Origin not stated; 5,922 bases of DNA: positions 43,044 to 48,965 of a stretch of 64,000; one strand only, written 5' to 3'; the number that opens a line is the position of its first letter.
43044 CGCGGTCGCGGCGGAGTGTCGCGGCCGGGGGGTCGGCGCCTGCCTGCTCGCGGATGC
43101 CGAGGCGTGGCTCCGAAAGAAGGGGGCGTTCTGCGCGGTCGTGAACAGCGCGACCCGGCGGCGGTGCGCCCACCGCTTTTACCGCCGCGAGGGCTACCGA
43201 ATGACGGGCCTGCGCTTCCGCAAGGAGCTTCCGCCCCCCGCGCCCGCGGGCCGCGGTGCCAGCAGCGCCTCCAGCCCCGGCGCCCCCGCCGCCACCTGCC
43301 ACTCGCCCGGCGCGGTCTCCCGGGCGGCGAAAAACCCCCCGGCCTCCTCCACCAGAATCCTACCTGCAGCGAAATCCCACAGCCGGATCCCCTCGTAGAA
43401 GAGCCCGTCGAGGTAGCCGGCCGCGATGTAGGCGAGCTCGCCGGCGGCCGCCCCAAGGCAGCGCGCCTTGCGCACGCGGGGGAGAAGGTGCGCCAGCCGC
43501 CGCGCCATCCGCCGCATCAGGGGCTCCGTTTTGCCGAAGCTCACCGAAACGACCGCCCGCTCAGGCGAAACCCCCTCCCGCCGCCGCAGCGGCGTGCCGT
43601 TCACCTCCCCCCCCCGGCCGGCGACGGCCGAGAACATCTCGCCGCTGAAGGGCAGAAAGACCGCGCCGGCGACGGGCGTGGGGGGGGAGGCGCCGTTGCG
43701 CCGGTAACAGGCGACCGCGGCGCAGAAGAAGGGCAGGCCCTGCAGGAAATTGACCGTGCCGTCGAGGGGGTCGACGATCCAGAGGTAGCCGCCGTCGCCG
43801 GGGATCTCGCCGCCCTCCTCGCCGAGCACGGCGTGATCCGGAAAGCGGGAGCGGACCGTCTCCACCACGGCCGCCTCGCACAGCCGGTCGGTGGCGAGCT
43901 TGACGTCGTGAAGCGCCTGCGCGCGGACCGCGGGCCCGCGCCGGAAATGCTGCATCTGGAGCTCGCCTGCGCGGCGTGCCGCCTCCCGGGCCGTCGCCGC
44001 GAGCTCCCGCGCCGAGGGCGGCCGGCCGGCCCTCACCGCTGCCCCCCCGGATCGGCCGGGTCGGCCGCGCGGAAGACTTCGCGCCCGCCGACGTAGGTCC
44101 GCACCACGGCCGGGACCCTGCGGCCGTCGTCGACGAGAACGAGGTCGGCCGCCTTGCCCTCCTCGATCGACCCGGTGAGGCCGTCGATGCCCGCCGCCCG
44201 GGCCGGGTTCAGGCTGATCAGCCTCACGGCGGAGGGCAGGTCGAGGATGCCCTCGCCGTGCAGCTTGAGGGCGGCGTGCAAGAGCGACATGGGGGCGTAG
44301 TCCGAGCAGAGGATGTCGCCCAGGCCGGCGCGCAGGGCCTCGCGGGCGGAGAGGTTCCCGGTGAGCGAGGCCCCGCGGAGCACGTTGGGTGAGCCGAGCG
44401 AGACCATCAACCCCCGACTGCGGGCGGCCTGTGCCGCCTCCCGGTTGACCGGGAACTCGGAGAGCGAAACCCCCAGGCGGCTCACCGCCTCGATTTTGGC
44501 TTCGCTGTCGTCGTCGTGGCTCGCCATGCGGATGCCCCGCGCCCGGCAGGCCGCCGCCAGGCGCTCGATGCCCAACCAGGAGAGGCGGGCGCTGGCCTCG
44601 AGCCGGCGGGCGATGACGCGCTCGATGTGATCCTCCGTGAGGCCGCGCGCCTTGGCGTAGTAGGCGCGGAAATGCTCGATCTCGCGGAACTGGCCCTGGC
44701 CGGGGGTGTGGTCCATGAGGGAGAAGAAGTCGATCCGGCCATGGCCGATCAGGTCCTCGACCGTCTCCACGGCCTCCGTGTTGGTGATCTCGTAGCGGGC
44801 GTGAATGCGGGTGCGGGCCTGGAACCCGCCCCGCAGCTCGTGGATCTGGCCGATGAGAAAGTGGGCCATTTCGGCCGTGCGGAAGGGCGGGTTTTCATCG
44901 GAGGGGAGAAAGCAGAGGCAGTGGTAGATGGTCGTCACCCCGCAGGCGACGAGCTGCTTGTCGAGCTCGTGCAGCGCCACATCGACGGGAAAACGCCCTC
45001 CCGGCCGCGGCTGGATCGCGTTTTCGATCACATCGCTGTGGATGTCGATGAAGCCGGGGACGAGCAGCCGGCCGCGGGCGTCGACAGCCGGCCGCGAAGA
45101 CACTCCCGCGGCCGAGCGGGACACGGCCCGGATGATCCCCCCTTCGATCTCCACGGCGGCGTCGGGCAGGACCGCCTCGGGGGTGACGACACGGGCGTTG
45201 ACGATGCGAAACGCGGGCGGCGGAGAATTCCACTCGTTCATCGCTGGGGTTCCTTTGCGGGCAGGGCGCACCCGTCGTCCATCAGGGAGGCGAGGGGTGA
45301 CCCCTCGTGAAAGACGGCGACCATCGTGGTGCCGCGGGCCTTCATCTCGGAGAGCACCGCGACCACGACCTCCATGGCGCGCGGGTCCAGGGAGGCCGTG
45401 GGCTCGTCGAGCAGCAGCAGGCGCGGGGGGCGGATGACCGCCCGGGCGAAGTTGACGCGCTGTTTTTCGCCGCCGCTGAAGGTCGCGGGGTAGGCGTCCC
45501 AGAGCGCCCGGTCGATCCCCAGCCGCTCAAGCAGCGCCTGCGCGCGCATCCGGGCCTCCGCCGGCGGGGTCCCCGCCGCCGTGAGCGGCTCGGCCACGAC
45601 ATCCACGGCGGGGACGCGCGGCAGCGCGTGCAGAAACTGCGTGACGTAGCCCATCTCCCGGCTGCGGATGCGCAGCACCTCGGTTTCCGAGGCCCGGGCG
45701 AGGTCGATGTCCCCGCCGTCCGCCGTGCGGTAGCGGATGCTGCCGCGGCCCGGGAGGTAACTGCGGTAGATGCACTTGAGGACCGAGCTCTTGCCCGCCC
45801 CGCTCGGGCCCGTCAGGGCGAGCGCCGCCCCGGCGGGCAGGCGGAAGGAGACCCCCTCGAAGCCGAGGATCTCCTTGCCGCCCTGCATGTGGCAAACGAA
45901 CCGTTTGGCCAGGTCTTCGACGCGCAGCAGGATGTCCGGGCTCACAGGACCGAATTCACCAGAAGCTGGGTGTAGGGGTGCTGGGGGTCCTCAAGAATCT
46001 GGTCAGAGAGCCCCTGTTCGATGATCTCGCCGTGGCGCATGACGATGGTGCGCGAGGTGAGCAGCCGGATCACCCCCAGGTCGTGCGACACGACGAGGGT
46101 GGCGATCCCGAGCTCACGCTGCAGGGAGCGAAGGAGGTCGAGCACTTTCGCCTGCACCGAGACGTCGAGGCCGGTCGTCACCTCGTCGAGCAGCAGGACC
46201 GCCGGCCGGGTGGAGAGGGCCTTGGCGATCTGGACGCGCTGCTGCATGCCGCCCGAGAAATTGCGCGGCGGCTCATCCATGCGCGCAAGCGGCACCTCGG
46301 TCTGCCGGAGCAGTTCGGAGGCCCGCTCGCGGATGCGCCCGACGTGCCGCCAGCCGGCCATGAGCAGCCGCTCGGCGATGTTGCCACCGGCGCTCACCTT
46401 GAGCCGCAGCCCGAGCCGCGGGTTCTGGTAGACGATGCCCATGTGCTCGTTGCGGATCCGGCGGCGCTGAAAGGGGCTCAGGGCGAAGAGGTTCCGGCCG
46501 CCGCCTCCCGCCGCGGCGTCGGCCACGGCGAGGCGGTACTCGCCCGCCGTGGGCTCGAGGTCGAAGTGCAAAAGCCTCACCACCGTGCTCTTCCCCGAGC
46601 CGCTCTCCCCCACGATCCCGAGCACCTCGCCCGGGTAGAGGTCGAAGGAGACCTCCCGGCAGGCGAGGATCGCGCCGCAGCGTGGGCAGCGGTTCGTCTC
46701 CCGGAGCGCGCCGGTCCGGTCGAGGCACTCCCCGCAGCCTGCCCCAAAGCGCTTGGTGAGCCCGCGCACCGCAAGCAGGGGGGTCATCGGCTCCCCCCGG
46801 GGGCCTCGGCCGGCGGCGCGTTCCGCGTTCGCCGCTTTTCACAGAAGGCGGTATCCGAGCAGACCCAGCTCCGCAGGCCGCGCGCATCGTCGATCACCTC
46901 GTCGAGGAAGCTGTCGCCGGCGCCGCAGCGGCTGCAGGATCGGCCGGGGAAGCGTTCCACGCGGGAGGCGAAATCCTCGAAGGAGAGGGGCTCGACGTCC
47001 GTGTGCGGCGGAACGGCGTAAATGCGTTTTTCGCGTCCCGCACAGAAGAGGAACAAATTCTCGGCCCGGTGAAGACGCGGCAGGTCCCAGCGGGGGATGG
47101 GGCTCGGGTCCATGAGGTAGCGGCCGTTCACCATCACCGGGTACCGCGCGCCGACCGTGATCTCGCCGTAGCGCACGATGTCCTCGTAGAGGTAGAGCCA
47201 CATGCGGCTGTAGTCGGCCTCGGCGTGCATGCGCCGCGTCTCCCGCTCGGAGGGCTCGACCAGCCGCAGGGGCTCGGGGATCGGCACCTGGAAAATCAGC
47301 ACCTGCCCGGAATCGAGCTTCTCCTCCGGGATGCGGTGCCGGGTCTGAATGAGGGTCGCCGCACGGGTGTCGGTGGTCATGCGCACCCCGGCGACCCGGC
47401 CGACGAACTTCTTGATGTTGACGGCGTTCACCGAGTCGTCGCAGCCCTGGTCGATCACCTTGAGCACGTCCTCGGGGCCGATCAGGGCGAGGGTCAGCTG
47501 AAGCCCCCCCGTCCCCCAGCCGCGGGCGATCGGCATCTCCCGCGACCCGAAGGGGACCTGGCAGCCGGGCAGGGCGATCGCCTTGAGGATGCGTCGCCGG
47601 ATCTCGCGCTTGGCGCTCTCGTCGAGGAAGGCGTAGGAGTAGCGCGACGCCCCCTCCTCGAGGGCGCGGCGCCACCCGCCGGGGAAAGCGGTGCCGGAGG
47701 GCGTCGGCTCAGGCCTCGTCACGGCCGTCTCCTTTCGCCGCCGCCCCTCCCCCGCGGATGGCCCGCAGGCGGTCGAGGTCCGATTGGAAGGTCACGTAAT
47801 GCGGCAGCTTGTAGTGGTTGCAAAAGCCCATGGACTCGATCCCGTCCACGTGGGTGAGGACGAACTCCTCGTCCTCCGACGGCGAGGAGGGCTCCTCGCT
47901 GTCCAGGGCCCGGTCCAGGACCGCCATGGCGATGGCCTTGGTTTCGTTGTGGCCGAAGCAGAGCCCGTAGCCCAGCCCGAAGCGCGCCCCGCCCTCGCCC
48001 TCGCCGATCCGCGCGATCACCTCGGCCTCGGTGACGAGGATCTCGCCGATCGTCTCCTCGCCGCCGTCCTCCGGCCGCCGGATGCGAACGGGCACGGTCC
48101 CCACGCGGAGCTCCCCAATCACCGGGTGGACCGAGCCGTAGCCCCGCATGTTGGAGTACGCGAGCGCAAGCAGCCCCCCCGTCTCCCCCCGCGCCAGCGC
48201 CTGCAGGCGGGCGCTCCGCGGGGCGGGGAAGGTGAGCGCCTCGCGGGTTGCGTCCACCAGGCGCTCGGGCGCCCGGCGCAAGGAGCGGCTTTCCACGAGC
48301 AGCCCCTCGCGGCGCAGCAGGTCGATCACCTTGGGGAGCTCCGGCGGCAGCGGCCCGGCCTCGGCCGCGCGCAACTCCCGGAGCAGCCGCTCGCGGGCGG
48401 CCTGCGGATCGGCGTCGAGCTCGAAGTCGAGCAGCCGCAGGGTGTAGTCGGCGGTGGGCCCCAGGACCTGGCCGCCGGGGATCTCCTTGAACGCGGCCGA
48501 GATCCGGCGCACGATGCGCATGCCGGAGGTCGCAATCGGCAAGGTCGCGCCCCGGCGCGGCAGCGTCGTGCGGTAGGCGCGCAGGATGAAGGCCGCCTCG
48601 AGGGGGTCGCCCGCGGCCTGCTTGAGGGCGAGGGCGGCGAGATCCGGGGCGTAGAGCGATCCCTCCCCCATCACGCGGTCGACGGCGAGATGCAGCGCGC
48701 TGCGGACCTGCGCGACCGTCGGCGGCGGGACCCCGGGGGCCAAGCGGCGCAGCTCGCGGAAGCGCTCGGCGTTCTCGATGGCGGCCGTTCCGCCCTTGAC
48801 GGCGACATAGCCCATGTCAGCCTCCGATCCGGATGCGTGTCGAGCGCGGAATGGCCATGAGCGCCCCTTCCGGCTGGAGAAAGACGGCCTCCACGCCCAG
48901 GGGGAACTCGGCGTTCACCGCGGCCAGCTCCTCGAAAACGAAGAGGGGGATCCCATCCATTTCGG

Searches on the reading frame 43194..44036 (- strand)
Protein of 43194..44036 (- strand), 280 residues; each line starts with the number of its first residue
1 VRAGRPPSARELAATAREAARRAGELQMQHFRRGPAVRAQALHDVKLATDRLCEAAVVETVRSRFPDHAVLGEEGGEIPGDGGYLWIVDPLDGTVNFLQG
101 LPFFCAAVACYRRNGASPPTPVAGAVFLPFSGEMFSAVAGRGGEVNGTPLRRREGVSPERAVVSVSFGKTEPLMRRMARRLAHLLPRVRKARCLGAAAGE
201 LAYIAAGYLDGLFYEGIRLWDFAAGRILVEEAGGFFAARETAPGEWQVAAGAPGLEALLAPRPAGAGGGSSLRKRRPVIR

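Call 40: search_protein_families(library=pfam, proteins=[window:43194-44036:-], max_evalue=0.001)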
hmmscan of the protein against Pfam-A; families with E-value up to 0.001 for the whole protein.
window:43194-44036:- (280 aa): 1 family
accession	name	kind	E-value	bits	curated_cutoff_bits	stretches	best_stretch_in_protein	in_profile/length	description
PF00459.30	Inositol_P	-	4e-46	158.1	27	1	10-239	3-238/271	Inositol monophosphatase family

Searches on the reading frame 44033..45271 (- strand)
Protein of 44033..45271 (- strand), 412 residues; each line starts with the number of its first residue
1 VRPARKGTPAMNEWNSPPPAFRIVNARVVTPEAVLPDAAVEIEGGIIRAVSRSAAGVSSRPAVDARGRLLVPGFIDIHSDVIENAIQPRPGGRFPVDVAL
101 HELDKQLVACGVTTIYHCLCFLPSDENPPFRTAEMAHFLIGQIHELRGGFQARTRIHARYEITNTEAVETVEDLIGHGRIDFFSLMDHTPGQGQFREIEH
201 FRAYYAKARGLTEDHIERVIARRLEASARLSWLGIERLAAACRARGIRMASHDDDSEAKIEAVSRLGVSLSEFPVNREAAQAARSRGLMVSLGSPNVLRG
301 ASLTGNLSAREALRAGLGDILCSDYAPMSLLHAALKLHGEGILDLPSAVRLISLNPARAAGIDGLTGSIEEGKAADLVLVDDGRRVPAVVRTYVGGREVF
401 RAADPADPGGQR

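Call 40: search_protein_families(library=pfam, proteins=[window:44033-45271:-], max_evalue=0.001)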
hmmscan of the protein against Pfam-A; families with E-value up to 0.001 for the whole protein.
window:44033-45271:- (412 aa): 2 families
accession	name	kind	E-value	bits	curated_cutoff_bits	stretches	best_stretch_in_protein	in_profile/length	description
PF07969.17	Amidohydro_3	-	1.9e-17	64.4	29.7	2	256-400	317-472/472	Amidohydrolase family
PF01979.26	Amidohydro_1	-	4.3e-13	49.7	25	1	243-394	166-340/345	Amidohydrolase family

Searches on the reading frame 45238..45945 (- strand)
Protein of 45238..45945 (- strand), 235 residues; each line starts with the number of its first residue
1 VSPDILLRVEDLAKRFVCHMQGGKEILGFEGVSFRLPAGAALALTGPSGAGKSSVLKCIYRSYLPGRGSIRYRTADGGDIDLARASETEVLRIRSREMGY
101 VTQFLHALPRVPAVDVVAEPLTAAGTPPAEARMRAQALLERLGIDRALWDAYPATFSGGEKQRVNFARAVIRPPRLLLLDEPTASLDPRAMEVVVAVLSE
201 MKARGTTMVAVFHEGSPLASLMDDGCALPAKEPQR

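Call 40: search_protein_families(library=pfam, proteins=[window:45238-45945:-], max_evalue=0.001)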
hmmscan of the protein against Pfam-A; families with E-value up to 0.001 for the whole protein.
window:45238-45945:- (235 aa): 4 families
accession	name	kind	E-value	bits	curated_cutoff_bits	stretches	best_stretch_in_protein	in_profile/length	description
PF00005.33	ABC_tran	-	6.3e-29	101.8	25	1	30-184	2-137/137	ABC transporter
PF13304.12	AAA_21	-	2.5e-08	34.8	27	0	159-203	241-288/304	AAA domain, putative AbiEii toxin, Type IV TA system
PF02463.25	SMC_N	-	0.00011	22.2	40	0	138-208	126-193/220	RecF/RecN/SMC N terminal domain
PF13191.12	AAA_16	-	0.00051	21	32.6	1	40-150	25-104/167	AAA ATPase domain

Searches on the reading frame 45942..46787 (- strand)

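Call 40: search_protein_families(library=pfam, proteins=[window:45942-46787:-], max_evalue=0.001)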
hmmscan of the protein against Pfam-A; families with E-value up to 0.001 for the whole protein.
window:45942-46787:- (281 aa): 7 families
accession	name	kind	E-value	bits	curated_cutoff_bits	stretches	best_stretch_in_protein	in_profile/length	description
PF00005.33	ABC_tran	-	5.2e-27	95.5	25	1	44-204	2-136/137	ABC transporter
PF13304.12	AAA_21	-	3.9e-12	47.3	27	1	172-240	233-303/304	AAA domain, putative AbiEii toxin, Type IV TA system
PF08352.17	oligo_HPY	-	9.5e-06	26.4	27.1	1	256-280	1-25/65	Oligopeptide/dipeptide transporter, C-terminal region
PF13401.12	AAA_22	-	2e-05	25.3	27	0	57-77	9-29/130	AAA domain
PF13191.12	AAA_16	-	0.00011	23.2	32.6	1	54-227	25-160/167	AAA ATPase domain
PF02463.25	SMC_N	-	0.00045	20.1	40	0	177-241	137-203/220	RecF/RecN/SMC N terminal domain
PF05621.17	TniB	-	0.00061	19.7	22.4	0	180-234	107-161/189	Bacterial TniB protein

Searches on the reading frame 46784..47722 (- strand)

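Call 40: search_protein_families(library=pfam, proteins=[window:46784-47722:-], max_evalue=0.001)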
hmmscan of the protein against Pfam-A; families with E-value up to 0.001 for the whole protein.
window:46784-47722:- (312 aa): 1 family
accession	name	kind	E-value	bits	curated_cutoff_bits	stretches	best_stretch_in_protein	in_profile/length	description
PF06007.16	PhnJ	-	1.1e-139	464.6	25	1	27-299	2-274/275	Phosphonate metabolism protein PhnJ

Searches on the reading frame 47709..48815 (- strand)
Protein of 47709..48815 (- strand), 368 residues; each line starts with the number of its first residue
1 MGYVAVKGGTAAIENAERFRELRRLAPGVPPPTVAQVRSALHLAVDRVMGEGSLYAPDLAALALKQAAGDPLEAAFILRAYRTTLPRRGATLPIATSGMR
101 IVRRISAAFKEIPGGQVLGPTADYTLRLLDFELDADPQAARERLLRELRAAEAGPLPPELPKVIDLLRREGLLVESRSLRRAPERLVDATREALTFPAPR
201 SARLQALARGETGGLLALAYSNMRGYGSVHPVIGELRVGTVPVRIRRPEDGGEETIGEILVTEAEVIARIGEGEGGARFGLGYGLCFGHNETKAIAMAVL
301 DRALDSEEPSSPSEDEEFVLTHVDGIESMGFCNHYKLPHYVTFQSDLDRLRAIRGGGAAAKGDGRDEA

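Call 40: search_protein_families(library=pfam, proteins=[window:47709-48815:-], max_evalue=0.001)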
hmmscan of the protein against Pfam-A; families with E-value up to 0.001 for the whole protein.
window:47709-48815:- (368 aa): 2 families
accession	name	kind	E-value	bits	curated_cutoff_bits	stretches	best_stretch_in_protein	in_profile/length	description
PF05861.17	PhnI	-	4e-139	463.7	34.5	1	2-354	1-345/348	Bacterial phosphonate metabolism protein (PhnI)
PF06754.17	PhnG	-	1.3e-06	29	32.4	1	199-313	2-106/142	Phosphonate metabolism protein PhnG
